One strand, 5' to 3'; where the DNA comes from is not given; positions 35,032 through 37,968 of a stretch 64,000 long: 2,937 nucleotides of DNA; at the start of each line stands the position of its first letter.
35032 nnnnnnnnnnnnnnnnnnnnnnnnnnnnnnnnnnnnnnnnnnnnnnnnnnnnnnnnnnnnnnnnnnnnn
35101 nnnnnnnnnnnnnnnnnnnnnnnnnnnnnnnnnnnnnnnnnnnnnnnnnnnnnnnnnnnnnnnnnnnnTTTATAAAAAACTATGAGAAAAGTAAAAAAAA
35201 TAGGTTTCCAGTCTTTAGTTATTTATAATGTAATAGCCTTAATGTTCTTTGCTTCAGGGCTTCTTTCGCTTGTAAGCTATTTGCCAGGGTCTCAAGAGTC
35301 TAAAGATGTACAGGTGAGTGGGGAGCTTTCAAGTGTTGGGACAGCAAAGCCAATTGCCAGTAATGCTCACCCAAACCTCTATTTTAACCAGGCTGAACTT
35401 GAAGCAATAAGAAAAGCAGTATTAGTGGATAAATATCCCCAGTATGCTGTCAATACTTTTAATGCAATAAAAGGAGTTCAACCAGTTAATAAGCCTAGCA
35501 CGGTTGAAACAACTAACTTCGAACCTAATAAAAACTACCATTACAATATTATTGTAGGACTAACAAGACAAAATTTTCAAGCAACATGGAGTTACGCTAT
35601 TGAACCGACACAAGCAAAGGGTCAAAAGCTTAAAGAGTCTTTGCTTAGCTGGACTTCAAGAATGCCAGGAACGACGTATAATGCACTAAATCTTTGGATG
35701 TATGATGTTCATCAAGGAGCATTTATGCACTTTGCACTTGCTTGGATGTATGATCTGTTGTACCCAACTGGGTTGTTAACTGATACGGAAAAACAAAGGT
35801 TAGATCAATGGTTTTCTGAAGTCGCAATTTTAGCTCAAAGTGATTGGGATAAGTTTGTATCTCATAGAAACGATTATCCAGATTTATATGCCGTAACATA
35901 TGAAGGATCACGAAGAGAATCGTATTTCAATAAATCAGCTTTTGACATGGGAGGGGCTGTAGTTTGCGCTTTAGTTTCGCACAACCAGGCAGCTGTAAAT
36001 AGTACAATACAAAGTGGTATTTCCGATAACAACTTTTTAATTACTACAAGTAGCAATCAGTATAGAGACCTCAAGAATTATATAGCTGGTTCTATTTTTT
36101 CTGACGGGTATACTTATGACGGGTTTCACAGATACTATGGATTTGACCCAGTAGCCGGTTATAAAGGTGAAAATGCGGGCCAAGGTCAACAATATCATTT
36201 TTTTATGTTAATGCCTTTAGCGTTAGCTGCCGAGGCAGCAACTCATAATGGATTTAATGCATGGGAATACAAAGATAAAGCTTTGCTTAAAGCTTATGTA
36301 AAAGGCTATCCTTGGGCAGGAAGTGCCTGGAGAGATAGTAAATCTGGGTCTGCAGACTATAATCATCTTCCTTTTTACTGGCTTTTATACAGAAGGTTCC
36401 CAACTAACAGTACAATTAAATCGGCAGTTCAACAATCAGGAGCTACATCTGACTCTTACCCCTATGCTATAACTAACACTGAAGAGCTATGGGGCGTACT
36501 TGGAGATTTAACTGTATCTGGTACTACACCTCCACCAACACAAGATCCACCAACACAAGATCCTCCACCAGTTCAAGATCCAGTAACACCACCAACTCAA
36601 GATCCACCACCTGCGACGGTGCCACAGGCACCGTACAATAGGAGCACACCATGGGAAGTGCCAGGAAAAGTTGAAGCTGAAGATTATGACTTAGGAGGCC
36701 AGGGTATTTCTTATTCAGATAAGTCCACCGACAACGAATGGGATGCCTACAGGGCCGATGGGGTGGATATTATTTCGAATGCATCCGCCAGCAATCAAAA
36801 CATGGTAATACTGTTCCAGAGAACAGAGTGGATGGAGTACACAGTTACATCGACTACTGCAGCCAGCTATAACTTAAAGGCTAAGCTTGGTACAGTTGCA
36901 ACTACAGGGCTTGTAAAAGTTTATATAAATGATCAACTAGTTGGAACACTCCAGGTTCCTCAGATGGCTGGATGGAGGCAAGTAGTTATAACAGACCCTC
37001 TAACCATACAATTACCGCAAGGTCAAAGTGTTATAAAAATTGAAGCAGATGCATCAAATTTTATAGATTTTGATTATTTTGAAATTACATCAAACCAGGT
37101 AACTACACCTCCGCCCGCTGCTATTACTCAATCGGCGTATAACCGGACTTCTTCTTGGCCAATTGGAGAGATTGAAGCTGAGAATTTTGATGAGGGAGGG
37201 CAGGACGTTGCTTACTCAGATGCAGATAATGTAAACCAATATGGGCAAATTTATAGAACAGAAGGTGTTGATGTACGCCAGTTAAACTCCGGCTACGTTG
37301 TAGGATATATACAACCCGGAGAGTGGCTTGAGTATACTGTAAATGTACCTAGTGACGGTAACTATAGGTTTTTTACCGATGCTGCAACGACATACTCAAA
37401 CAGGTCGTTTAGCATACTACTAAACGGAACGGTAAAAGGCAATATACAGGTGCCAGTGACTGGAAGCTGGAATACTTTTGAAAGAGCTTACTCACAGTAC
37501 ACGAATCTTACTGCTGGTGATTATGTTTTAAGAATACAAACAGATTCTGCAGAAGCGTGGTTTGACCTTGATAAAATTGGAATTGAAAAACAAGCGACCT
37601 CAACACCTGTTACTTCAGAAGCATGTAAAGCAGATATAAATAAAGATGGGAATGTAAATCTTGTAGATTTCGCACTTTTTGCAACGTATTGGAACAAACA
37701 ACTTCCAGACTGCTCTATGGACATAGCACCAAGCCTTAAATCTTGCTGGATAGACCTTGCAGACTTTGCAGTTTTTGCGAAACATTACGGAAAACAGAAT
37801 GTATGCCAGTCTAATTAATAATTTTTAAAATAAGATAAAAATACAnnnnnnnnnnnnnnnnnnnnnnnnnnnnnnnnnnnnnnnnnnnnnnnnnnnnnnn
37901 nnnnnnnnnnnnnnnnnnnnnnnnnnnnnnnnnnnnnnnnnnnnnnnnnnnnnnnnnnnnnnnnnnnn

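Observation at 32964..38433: Candidate cohesin-dockerin (mini-cellulosome-like) cassette: two dockerin-tagged CBM6 enzymes followed by a small cohesin-like protein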

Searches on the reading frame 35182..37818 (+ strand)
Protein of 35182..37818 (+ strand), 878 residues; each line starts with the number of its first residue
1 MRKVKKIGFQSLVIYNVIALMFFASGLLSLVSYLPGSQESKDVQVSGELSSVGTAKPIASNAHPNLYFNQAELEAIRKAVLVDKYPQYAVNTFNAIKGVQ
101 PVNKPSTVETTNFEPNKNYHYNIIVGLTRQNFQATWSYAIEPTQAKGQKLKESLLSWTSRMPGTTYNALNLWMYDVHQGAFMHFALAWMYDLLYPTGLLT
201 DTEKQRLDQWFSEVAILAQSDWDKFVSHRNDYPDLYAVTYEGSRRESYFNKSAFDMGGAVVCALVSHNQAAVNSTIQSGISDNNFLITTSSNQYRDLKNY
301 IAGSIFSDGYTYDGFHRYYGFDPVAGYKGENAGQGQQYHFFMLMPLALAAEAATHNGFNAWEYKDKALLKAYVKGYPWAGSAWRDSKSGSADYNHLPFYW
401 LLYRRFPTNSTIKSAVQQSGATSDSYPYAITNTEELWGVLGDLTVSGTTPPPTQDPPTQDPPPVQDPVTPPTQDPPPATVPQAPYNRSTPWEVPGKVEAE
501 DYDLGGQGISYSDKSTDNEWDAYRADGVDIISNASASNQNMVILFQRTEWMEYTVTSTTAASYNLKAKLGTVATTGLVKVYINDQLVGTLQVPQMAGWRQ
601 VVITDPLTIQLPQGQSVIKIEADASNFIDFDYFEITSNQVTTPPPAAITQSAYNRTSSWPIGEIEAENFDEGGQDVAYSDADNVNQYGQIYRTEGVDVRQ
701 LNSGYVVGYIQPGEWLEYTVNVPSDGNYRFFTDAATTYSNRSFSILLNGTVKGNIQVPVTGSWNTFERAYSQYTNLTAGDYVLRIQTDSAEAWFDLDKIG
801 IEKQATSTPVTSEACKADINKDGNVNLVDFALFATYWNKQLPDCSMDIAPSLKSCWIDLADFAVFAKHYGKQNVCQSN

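Call 3: search_protein_families(library=pfam, proteins=[window:35182-37818:+], max_evalue=1)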
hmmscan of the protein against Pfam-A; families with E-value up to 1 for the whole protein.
window:35182-37818:+ (878 aa): 9 families
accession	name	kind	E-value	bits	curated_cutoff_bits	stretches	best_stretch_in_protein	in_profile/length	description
PF03422.21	CBM_6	-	3.1e-31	108.7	28.9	2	694-803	9-125/125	Carbohydrate binding module (family 6)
PF18099.7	CBM_35_2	-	2.1e-14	54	23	2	697-770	6-82/112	Carbohydrate binding module (family 35)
PF16990.11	CBM_35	-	2.3e-08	34.8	28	1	703-802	25-119/121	Carbohydrate binding module (family 35)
PF05426.18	Alginate_lyase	-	7.5e-05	22.8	22.2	1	301-373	203-263/275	Alginate lyase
PF24108.1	DUF7383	-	0.00058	20.5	27.9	1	546-626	30-108/123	Family of unknown function (DUF7383)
PF20620.4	DUF6805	-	0.0014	19.3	27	1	547-624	41-120/133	Family of unknown function (DUF6805)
PF07705.17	CARDB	-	0.0014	19.2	22.7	1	577-629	39-90/101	CARDB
PF00404.24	Dockerin_1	-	0.0034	18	22.9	1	817-838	2-23/57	Dockerin type I domain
PF21829.1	DUF6889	-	0.096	12.9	23.9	0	851-863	5-17/40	Family of unknown function (DUF6889)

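Call 4: search_protein_families(library=ncbifam, proteins=[window:35182-37818:+], max_evalue=1)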
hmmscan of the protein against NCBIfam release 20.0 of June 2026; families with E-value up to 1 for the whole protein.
window:35182-37818:+ (878 aa): 1 family
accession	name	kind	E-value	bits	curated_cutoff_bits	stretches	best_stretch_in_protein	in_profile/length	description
NF041540.1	dockerin_GC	domain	0.00035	20.9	29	1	815-869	1-63/67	GC-type dockerin domain-anchored protein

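Call 30: find_related_loci(query=window:35182-37818:+, collection=genome_contigs, flank=10000)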
Query window:35182-37818:+ (878 aa) in genome_contigs; peptide patterns used: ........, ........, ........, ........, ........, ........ (x = any residue, [..] = any of these).
39 stretches matched a pattern, but none encodes a relative of the query by tblastn (E <= 1e-3).

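Call 63: find_related_loci(query=window:35182-37818:+, collection=metagenome_contigs, flank=8000)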
Query window:35182-37818:+ (878 aa) in metagenome_contigs; peptide patterns used: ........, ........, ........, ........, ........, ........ (x = any residue, [..] = any of these).
79 stretches matched a pattern, but none encodes a relative of the query by tblastn (E <= 1e-3).

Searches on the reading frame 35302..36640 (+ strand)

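Call 53: search_solved_structures(query=window:35302-36640:+, max_evalue=1)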
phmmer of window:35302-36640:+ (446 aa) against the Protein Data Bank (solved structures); distinct sequences matched with E-value up to 1: 4.
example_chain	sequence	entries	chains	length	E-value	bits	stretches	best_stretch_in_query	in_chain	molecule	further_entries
4iqj_M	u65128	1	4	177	0.035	16.3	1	386-436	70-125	DNA polymerase III subunit gamma/tau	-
1p4b_H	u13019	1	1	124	0.17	14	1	308-408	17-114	Antibody Variable heavy chain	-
1p4i_H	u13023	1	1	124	0.21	13.7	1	310-408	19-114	antibody variable heavy chain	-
6k65_H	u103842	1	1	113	0.36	12.9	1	308-406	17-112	1P4B variable heavy chain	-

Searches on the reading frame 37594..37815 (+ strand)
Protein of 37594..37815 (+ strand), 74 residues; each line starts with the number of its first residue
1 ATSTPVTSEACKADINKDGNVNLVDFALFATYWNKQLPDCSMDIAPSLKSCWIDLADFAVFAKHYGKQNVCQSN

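Call 80: predict_structure(alignment_id=A7)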
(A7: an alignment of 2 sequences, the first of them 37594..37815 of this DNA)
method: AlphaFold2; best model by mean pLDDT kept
length: 74 residues; sequences in the alignment: 2
mean_pLDDT: 50.8   pTM: 0.35
mean pLDDT of the five models: 50.8, 45.8, 44.3, 41.2, 40.0
residues with pLDDT >= 90: 0; 70-90: 0; 50-70: 37; < 50: 37
segments of 3 or more residues with pLDDT < 50: 1-12, 35-52, 68-74
pLDDT, mean of each block of 10 residues (from residue 1): 38 55 59 49 44 59 56 41
secondary structure, 60 per line:
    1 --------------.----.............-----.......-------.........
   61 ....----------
elements in order: E20-22 H23-32 H38-44 E52-54 H55-64

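Call 82: fold_search(model_id=the predicted structure, library=pdb)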
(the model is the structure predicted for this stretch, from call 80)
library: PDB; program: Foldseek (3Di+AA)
matches with E <= 10: 501; with E <= 0.001: 0
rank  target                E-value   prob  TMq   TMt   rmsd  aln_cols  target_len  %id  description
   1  4jq0_C                2.9e-01  0.47  0.43  0.26   7.9        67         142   15  Voltage-gated sodium channel 1.5 C-terminal domain in complex with FGF12B and Ca2+/calmodulin (released 2014-05-21)
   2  5otj_C                3.7e-01  0.51  0.43  0.45   3.9        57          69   18  Monomeric polcalcin (Phl p 7) in complex with two identical allergen-specific antibodies (released 2018-09-05)
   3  2jt0_MODEL_1_A        4.0e-01  0.51  0.45  0.24   3.8        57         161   19  Solution structure of F104W cardiac troponin C (released 2008-05-27)
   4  9y6s_5s               4.6e-01  0.41  0.42  0.20   8.8        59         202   14  96-nm repeat of the Leishmania tarentolae doublet microtubule (released 2025-12-17)
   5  9eio_E                4.6e-01  0.20  0.36  0.23   8.5        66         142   15  Cryo-EM structure of the mutant KCa2.2_F244S channel (released 2025-04-23)
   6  7t2q                  4.9e-01  0.28  0.40  0.25   5.9        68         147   16  PEGylated Calmodulin-1 (K148U) (released 2022-10-26)
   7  2w73_F                5.6e-01  0.44  0.44  0.26   3.8        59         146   14  High-resolution structure of the complex between calmodulin and a peptide from calcineurin A (released 2009-05-12)
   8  1g4y_R                5.6e-01  0.28  0.39  0.24   4.7        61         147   15  1.60 A CRYSTAL STRUCTURE OF THE GATING DOMAIN FROM SMALL CONDUCTANCE POTASSIUM CHANNEL COMPLEXED WITH CALCIUM-CALMODUL (released 2001-05-09)
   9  4qnh_R                6.0e-01  0.30  0.40  0.25   4.5        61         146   15  Calcium-calmodulin (T79D) complexed with the calmodulin binding domain from a small conductance potassium channel SK2- (released 2014-08-06)
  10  5dsu                  6.4e-01  0.35  0.43  0.43   4.2        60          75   15  Crystal structure of double mutant of N-domain of human calmodulin (released 2017-01-11)
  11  5k8q_A                6.4e-01  0.33  0.42  0.26   4.9        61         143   15  Crystal Structure of Calcium-loaded Calmodulin in complex with STRA6 CaMBP2-site peptide. (released 2016-08-24)
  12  5x2e                  6.8e-01  0.28  0.41  0.38   5.4        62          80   10  Crystal structure of Calmodulin like domain of CsTAL3 (1-81aa) (released 2017-08-30)
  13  6yns_I                6.8e-01  0.25  0.38  0.24   5.0        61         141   15  CaM-P458 complex (crystal form 2) (released 2021-03-17)
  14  6uzz_B                6.8e-01  0.25  0.37  0.23   4.0        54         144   15  structure of human KCNQ1-CaM complex (released 2019-12-04)
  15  2llo_MODEL_1_A        6.8e-01  0.11  0.33  0.32  10.0        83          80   14  Solution NMR-derived structure of calmodulin N-lobe bound with ER alpha peptide (released 2012-02-01)
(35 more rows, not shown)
